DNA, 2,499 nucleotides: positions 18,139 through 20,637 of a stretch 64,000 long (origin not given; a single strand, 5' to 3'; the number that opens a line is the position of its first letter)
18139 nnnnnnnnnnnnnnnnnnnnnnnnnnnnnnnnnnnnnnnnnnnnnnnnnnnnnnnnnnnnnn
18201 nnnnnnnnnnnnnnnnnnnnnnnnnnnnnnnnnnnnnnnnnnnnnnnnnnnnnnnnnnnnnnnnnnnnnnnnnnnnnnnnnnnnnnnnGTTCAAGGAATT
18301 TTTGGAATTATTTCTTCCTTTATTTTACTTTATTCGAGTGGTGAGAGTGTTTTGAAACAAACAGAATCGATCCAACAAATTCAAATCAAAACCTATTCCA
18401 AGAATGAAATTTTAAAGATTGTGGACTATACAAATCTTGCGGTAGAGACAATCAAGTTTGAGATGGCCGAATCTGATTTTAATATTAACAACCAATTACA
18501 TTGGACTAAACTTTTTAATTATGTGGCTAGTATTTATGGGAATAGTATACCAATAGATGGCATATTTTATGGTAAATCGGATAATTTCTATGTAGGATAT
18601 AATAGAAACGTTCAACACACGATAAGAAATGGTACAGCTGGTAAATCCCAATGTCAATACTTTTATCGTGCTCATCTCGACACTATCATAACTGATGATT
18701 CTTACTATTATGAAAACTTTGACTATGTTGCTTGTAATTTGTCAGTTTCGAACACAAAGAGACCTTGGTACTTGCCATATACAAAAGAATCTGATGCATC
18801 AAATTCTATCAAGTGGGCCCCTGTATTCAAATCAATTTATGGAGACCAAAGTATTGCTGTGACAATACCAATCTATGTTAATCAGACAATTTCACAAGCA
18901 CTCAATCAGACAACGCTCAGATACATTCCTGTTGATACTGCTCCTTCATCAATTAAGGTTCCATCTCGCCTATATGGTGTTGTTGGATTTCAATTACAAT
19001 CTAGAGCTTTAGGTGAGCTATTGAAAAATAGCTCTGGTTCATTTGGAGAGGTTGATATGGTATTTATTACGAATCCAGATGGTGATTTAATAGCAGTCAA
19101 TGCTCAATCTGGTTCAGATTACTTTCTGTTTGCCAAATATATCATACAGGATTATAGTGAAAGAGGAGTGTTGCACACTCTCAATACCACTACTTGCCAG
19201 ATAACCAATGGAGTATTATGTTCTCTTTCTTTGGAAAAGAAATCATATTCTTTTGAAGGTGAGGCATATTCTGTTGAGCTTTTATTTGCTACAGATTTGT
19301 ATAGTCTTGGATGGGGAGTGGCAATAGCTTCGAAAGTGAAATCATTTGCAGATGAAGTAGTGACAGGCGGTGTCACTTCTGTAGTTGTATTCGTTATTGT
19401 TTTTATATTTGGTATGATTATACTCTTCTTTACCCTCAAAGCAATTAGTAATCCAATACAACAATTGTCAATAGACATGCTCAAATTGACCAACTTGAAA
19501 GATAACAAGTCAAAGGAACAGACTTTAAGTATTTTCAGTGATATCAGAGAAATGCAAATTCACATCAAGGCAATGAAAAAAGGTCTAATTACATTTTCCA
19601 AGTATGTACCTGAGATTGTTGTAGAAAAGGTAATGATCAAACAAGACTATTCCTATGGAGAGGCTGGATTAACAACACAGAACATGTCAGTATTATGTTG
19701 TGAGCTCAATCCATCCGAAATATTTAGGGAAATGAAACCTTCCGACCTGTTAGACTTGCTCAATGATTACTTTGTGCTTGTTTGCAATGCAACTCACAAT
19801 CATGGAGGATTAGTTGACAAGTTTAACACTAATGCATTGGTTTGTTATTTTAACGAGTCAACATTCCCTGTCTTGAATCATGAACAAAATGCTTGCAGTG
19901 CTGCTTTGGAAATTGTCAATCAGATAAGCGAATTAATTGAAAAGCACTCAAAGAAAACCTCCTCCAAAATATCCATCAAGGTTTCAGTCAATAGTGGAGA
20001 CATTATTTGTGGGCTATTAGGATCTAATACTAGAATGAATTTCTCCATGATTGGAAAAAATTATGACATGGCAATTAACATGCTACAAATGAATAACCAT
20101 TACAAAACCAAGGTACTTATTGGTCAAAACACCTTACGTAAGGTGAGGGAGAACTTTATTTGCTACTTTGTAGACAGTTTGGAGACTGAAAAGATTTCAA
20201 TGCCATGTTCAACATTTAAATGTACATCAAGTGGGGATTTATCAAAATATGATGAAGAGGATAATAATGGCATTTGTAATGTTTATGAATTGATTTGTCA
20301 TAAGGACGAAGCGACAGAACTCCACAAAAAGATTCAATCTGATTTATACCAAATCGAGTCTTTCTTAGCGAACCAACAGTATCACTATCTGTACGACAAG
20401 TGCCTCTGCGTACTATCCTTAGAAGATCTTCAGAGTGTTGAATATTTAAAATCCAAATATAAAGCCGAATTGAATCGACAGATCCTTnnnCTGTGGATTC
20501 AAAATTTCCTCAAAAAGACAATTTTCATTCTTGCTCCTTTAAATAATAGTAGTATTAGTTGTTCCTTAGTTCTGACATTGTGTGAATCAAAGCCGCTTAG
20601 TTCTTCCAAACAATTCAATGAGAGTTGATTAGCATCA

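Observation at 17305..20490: Receptor-type Cache/HAMP protein with a catalytically degenerate class III cyclase domain (pseudo-cyclase)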

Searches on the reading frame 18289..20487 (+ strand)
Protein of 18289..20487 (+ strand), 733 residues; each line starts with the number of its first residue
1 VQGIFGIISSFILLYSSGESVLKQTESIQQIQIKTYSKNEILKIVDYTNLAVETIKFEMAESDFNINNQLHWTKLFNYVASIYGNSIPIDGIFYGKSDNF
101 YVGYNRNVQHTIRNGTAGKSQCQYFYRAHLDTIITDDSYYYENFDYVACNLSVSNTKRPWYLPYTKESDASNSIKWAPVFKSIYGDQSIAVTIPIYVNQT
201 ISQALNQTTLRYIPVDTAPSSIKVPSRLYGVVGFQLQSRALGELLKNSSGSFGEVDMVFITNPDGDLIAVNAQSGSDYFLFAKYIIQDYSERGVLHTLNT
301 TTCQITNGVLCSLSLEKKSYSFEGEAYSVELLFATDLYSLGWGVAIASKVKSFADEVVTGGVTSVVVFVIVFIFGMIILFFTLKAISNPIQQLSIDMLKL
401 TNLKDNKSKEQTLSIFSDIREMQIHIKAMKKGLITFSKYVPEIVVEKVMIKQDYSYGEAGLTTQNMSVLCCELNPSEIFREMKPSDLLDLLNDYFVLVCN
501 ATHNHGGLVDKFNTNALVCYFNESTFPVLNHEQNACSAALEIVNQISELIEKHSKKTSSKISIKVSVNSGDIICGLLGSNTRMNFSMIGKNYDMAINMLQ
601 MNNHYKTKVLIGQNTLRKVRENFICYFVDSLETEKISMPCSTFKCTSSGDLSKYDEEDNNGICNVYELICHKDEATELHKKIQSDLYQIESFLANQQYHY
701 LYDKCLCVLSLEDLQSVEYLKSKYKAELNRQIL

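Call 6: find_homologous_proteins(query=window:18289-20487:+, max_evalue=0.001)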
Query window:18289-20487:+ (733 aa): 241 proteins with E <= 0.001 among 8000 candidates; the best 120 are listed.
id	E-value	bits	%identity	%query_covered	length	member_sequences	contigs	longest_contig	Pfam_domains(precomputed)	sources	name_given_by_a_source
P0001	0.0e+0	1642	100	100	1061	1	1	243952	PF00211.26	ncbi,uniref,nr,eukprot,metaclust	ncbi:predicted protein [Naegleria gruberi]|uniref:Predicted protein n=1 Tax=Naegleria gruberi TaxID=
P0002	2.7e-209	715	46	99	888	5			PF00211.26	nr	nr:unnamed protein product [Naegleria fowleri]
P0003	7.4e-206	704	47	98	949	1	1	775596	PF00211.26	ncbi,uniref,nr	ncbi:hypothetical protein C9374_014114 [Naegleria lovaniensis]|uniref:Guanylate cyclase domain-conta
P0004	2.9e-64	236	27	99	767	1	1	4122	PF00211.26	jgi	-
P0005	1.6e-18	85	29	27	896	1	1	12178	PF05226.17,PF00211.26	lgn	-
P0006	4.6e-18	83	24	38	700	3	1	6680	PF00672.31,PF00211.26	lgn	-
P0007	6.9e-17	79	29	25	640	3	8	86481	PF05226.17,PF00211.26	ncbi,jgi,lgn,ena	-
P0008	7.3e-17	79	27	30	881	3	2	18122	PF05226.17,PF00211.26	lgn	-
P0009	9.7e-17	79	26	30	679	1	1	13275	PF05226.17,PF00211.26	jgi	jgi:adenylate cyclase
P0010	1.4e-16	78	26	29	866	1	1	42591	PF05226.17,PF00211.26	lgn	-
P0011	1.6e-16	78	25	30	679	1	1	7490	PF05226.17,PF00211.26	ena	-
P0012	2.7e-16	77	26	29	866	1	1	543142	PF05226.17,PF00211.26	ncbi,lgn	ncbi:MAG: adenylate/guanylate cyclase domain-containing protein [Bdellovibrionota bacterium]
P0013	3.2e-16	77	25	30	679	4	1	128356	PF05226.17,PF00211.26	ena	-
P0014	4.5e-16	77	25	30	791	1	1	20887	PF05226.17,PF00211.26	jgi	jgi:adenylate cyclase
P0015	4.8e-16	77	23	29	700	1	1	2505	PF05226.17,PF00211.26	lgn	-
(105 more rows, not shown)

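Call 11: search_protein_families(library=pfam, proteins=[P0002, P0003, P0004], max_evalue=10)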
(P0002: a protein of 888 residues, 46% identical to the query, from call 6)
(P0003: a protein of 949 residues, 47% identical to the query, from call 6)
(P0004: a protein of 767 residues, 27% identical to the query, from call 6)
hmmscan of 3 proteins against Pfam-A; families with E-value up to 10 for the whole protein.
P0002 (888 aa): 1 family
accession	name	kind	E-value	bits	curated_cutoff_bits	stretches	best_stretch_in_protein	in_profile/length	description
PF00211.25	Guanylate_cyc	-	1.4e-12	48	21.9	1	607-744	6-137/183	Adenylate and Guanylate cyclase catalytic domain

P0003 (949 aa): 2 families
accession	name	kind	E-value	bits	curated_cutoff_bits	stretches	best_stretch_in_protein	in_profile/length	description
PF00211.25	Guanylate_cyc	-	1.1e-13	51.6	21.9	1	671-806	7-136/183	Adenylate and Guanylate cyclase catalytic domain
PF17474.7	U71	-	1.4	9.3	25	0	936-943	4-11/52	Tegument protein UL11 homolog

P0004 (767 aa): 5 families
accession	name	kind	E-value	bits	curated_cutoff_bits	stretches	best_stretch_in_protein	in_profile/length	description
PF00211.25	Guanylate_cyc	-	8.1e-16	58.6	21.9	1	511-693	7-182/183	Adenylate and Guanylate cyclase catalytic domain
PF05434.16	Tmemb_9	-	0.016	15.5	28.6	1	407-442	49-84/145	TMEM9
PF13012.11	MitMem_reg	-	0.018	15.4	26.6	1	460-550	21-105/113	Maintenance of mitochondrial structure and function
PF09335.16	VTT_dom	-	0.021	15.7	33.9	1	399-450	9-58/123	VTT domain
PF01970.21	TctA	-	0.032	13.3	28.9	1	390-439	320-369/423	Tripartite tricarboxylate transporter TctA family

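Call 24: list_cluster_members(proteins=[P0004, P0121, P0122, P0123, P0124, P0126, P0127, P0128, P0129, P0132])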
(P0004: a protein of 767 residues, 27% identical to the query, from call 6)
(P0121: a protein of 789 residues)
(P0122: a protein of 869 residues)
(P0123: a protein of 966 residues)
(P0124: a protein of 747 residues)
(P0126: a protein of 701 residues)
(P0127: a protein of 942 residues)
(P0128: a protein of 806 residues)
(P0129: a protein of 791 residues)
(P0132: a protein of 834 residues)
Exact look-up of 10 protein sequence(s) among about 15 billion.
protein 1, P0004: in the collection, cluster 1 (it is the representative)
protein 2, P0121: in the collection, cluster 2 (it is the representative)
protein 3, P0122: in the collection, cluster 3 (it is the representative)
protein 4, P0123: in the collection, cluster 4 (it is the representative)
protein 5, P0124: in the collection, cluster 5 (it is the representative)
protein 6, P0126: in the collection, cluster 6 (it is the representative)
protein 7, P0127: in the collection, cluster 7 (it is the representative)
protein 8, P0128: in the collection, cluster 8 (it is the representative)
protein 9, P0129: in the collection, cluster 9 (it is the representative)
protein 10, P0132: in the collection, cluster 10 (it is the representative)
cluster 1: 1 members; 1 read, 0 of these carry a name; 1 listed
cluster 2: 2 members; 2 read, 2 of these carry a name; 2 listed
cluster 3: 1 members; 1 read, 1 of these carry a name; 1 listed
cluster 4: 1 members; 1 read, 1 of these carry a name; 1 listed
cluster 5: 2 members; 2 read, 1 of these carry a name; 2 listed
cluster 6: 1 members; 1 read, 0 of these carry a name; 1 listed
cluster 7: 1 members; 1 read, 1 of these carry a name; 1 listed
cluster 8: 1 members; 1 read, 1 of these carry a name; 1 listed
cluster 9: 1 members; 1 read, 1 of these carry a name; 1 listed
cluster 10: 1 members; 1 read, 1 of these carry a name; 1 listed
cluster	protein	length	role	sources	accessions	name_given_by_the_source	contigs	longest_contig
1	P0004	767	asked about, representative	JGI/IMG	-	-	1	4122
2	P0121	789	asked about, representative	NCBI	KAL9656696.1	hypothetical protein ABK040_002964 [Willaertia magna]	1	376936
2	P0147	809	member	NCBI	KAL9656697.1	hypothetical protein ABK040_002964 [Willaertia magna]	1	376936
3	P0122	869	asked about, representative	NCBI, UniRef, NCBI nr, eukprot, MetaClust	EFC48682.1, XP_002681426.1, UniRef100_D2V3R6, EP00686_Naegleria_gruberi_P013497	predicted protein [Naegleria gruberi] | Predicted protein n=1 Tax=Naegleria gruberi TaxID=5762 RepID=D2V3R6_NAEGR | uncharacterized protein NAEGRDRAFT_63463 [Naegleria gruberi]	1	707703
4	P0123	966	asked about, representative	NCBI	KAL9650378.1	hypothetical protein ABK040_016445 [Willaertia magna]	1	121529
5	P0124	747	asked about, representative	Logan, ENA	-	-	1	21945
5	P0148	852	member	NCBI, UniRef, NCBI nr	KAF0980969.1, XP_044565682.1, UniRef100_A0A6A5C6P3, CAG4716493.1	hypothetical protein FDP41_012757 [Naegleria fowleri] | Guanylate cyclase domain-containing protein n=1 Tax=Naegleria fowleri TaxID=5763 ... | uncharacterized protein FDP41_012757 [Naegleria fowleri]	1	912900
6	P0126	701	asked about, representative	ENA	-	-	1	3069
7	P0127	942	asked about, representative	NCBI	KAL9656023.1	hypothetical protein ABK040_007643 [Willaertia magna]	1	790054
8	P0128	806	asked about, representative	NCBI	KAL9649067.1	hypothetical protein ABK040_008444 [Willaertia magna]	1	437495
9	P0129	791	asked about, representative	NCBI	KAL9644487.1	hypothetical protein ABK040_009352 [Willaertia magna]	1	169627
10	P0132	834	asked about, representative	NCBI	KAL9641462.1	hypothetical protein ABK040_013387 [Willaertia magna]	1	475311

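Call 35: find_encoding_contigs(protein=P0003, flank=10000, max_places=2)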
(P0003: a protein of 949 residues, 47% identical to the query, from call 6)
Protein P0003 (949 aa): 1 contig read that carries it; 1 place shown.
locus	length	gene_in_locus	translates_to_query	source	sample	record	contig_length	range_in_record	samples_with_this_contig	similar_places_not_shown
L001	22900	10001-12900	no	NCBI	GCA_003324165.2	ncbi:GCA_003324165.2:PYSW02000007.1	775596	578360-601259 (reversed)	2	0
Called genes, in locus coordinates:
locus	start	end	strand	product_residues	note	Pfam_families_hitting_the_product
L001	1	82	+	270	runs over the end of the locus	-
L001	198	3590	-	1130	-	-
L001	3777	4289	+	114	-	PF05347:Complex1_LYR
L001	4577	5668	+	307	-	PF00149:Metallophos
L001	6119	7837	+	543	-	PF12937:F-box-like (weak)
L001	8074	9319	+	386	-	-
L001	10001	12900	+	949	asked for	PF00211:Guanylate_cyc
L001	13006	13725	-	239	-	-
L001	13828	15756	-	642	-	PF00533:BRCT (faint)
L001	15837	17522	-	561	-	-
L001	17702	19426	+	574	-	PF01170:UPF0020, PF13847:Methyltransf_31, PF08241:Methyltransf_11 (weak), PF13649:Methyltransf_25 (weak)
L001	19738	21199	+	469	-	PF07075:NamZ_N, PF20732:NamZ_C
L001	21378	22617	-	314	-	PF04045:P34-Arc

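Call 36: find_encoding_contigs(protein=P0002, flank=3000, max_places=2)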
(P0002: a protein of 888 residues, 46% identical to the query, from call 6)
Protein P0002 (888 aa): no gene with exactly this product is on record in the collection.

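Call 48: list_cluster_members(proteins=[P0002, P0140, P0142, P0125])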
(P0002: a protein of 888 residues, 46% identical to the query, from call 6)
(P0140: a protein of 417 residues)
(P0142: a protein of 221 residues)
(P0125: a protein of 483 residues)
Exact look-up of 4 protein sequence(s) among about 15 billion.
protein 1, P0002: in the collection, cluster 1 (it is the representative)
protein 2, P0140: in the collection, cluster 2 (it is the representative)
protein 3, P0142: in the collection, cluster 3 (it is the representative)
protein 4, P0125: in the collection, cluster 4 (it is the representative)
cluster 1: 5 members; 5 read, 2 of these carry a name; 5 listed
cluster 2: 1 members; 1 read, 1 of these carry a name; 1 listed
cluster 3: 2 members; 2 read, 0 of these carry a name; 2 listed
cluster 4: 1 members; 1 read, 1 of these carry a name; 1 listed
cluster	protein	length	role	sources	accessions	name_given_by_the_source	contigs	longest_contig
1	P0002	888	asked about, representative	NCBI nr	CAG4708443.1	unnamed protein product [Naegleria fowleri]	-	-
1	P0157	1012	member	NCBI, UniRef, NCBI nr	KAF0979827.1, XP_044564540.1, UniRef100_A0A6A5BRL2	hypothetical protein FDP41_000980 [Naegleria fowleri] | Guanylate cyclase domain-containing protein n=1 Tax=Naegleria fowleri TaxID=5763 ... | uncharacterized protein FDP41_000980 [Naegleria fowleri]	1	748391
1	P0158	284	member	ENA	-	-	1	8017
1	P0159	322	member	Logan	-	-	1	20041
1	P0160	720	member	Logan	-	-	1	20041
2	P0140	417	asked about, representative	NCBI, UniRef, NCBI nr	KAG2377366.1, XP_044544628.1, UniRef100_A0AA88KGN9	hypothetical protein C9374_009277 [Naegleria lovaniensis] | Guanylate cyclase domain-containing protein n=1 Tax=Naegleria lovaniensis TaxID=51637 ... | uncharacterized protein C9374_009277 [Naegleria lovaniensis]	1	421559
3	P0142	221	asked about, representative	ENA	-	-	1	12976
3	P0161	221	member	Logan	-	-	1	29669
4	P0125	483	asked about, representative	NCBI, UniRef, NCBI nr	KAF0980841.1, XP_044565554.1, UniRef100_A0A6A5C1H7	hypothetical protein FDP41_013324 [Naegleria fowleri] | Guanylate cyclase domain-containing protein n=1 Tax=Naegleria fowleri TaxID=5763 ... | uncharacterized protein FDP41_013324 [Naegleria fowleri]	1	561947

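Call 49: find_encoding_contigs(protein=P0157, flank=3000, max_places=1)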
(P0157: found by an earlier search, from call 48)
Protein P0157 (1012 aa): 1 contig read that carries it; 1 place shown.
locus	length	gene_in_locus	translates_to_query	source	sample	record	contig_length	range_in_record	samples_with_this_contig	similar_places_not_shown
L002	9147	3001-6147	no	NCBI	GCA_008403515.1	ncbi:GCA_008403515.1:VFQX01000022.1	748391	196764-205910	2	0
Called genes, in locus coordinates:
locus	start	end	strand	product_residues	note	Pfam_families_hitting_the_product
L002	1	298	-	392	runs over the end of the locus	-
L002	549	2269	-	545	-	PF12937:F-box-like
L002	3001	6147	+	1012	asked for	PF00211:Guanylate_cyc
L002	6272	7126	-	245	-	-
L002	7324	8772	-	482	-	-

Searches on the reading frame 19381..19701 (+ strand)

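Call 11: search_protein_families(library=pfam, proteins=[window:19381-19701:+], max_evalue=10)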
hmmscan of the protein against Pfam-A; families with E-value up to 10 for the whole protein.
window:19381-19701:+ (107 aa): 1 family
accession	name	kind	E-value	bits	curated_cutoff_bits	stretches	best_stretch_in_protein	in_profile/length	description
PF14584.11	DUF4446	-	0.012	16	27.4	1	4-85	2-84/150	Protein of unknown function (DUF4446)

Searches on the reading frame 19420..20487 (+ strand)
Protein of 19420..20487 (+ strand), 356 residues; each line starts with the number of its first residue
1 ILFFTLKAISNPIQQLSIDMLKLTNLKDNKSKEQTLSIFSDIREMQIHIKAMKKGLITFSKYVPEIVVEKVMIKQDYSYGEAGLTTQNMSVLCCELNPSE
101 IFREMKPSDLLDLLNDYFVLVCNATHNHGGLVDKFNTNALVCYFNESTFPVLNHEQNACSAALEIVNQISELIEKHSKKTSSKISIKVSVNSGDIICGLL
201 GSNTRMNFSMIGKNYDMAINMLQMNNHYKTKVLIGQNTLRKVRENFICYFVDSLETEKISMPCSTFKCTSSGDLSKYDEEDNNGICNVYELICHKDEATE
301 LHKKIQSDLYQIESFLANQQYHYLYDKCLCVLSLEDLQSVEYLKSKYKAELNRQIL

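Call 50: predict_structure(alignment_id=A8)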
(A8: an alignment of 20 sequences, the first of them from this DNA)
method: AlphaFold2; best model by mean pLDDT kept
length: 356 residues; sequences in the alignment: 20
mean_pLDDT: 80.3   pTM: 0.72
mean pLDDT of the five models: 80.3, 79.4, 79.3, 77.1, 76.6
residues with pLDDT >= 90: 148; 70-90: 120; 50-70: 63; < 50: 25
segments of 3 or more residues with pLDDT < 50: 259-273, 275-282
pLDDT, mean of each block of 10 residues (from residue 1): 78 74 60 60 76 67 59 60 84 84 78 89 93 81 90 96 95 77 83 89 74 90 90 96 97 70 38 46 77 97 96 91 93 92 89 81
secondary structure, 60 per line:
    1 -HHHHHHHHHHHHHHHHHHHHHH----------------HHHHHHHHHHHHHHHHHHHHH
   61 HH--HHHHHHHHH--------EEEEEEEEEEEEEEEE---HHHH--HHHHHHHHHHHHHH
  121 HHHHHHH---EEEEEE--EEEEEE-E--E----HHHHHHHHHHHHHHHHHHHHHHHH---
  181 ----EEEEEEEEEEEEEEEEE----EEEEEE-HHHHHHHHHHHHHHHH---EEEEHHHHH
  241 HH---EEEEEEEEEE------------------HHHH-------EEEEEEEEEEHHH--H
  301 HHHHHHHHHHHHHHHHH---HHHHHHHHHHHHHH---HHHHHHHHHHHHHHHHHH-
elements in order: H2-23 H40-62 H65-73 E82-97 H101-104 H107-127 E131-136 E139-144 H154-177 E185-201 E206-211 H213-228 E232-235 H236-242 E246-255 H274-277 E285-294 H300-317 H321-334 H338-355

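Call 54: fold_search(model_id=the predicted structure, library=pdb)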
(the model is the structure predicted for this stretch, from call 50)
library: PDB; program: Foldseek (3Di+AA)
matches with E <= 10: 859; with E <= 0.001: 189
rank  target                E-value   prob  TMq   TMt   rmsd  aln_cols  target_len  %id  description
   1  4yut_A                9.1e-13  1.00  0.52  0.53   7.4       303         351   13  Crystal structure of photoactivated adenylyl cyclase of a cyanobacteriaOscillatoria acuminata in orthorhombic form (released 2016-06-01)
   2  4yus                  9.7e-13  1.00  0.53  0.54   7.9       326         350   14  Crystal structure of photoactivated adenylyl cyclase of a cyanobacteriaOscillatoria acuminata in hexagonal form (released 2016-06-01)
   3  3r5g_B                1.1e-12  1.00  0.48  0.83   3.2       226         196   15  Crystal structure of the adenylyl cyclase CyaB from P. aeruginosa (released 2012-01-11)
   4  3r5g_A                1.8e-12  1.00  0.48  0.84   3.2       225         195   15  Crystal structure of the adenylyl cyclase CyaB from P. aeruginosa (released 2012-01-11)
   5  6fht_A                2.0e-12  1.00  0.54  0.28   4.2       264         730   15  Crystal structure of an artificial phytochrome regulated adenylate/guanylate cyclase in its dark adapted Pr form (released 2018-04-18)
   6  5mbd_B                2.9e-12  1.00  0.55  0.58   8.5       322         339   11  Structure of a bacterial light-regulated adenylyl cylcase (released 2017-04-05)
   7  8qfi                  4.8e-12  1.00  0.53  0.56   7.7       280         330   12  Room temperature crystal structure of the Photoactivated Adenylate Cyclase OaPAC after blue light excitation at 1.8 us d (released 2023-11-01)
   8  5mbe_B                7.1e-12  1.00  0.55  0.57   7.3       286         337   12  Structure of a bacterial light-regulated adenylyl cylcase (released 2017-04-05)
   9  9f1w                  8.0e-12  1.00  0.52  0.53   8.8       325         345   13  SFX room temperature structure of Oscillatoria acuminata adenylyate cyclase. (released 2025-02-26)
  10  5mbb_A                8.4e-12  1.00  0.56  0.59   8.1       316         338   11  Structure of a bacterial light-regulated adenylyl cylcase (released 2017-04-05)
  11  6fht_B                9.4e-12  1.00  0.49  0.25   4.4       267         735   15  Crystal structure of an artificial phytochrome regulated adenylate/guanylate cyclase in its dark adapted Pr form (released 2018-04-18)
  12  4p2f                  1.0e-11  1.00  0.45  0.81   3.2       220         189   14  Monomeric form of a single mutant (F363R) of Mycobacterial Adenylyl cyclase Rv1625c (released 2014-09-17)
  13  8qfg                  1.1e-11  1.00  0.53  0.57   5.9       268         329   13  Cryogenic crystal structure of the Photoactivated Adenylate Cyclase OaPAC after 5 seconds of blue light illumination (released 2023-11-01)
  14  2w01_C                1.7e-11  1.00  0.48  0.82   2.9       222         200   14  Crystal structure of the guanylyl cyclase Cya2 (released 2008-09-30)
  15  2w01_A                1.8e-11  1.00  0.48  0.82   2.9       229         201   14  Crystal structure of the guanylyl cyclase Cya2 (released 2008-09-30)
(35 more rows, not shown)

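Call 73: search_protein_families(library=pfam, alignment_id=A8, max_evalue=1)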
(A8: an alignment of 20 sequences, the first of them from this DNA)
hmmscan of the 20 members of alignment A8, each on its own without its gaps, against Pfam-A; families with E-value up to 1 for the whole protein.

A. member 1, seq(356 aa): 1 family
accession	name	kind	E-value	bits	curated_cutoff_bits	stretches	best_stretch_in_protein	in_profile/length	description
PF00211.25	Guanylate_cyc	-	7.4e-07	29.4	21.9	1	87-242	7-155/183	Adenylate and Guanylate cyclase catalytic domain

B. families by the number of members that match (of 20 scanned): 20 families
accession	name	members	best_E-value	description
PF00211.25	Guanylate_cyc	19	5.7e-23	Adenylate and Guanylate cyclase catalytic domain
PF13012.11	MitMem_reg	5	0.0051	Maintenance of mitochondrial structure and function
PF08318.18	COG4_m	3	2.3e-05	COG4 transport protein, middle alpha-helical bundle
PF19991.5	HMA_2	1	0.0034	Heavy metal associated domain 2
PF00544.25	Pectate_lyase_4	1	0.0058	Pectate lyase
PF05996.17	Fe_bilin_red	1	0.0064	Ferredoxin-dependent bilin reductase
PF09358.15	E1_UFD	1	0.016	Ubiquitin fold domain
PF08066.17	PMC2NT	1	0.017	PMC2NT (NUC016) domain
PF05218.19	DUF713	1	0.023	Protein of unknown function (DUF713)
PF21019.4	Spectrin_3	1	0.029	Spectrin-like repeat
PF21259.3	Rgg_C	1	0.035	HTH-type transcriptional regulator Rgg, C-terminal domain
PF05979.17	DUF896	1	0.076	Bacterial protein of unknown function (DUF896)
PF08877.16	MepB-like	1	0.094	MepB-like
PF25610.1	HR1_TOCA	1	0.097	TOCA family HR1 domain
PF18166.6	pP_pnuc_2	1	0.098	Predicted pPIWI-associating nuclease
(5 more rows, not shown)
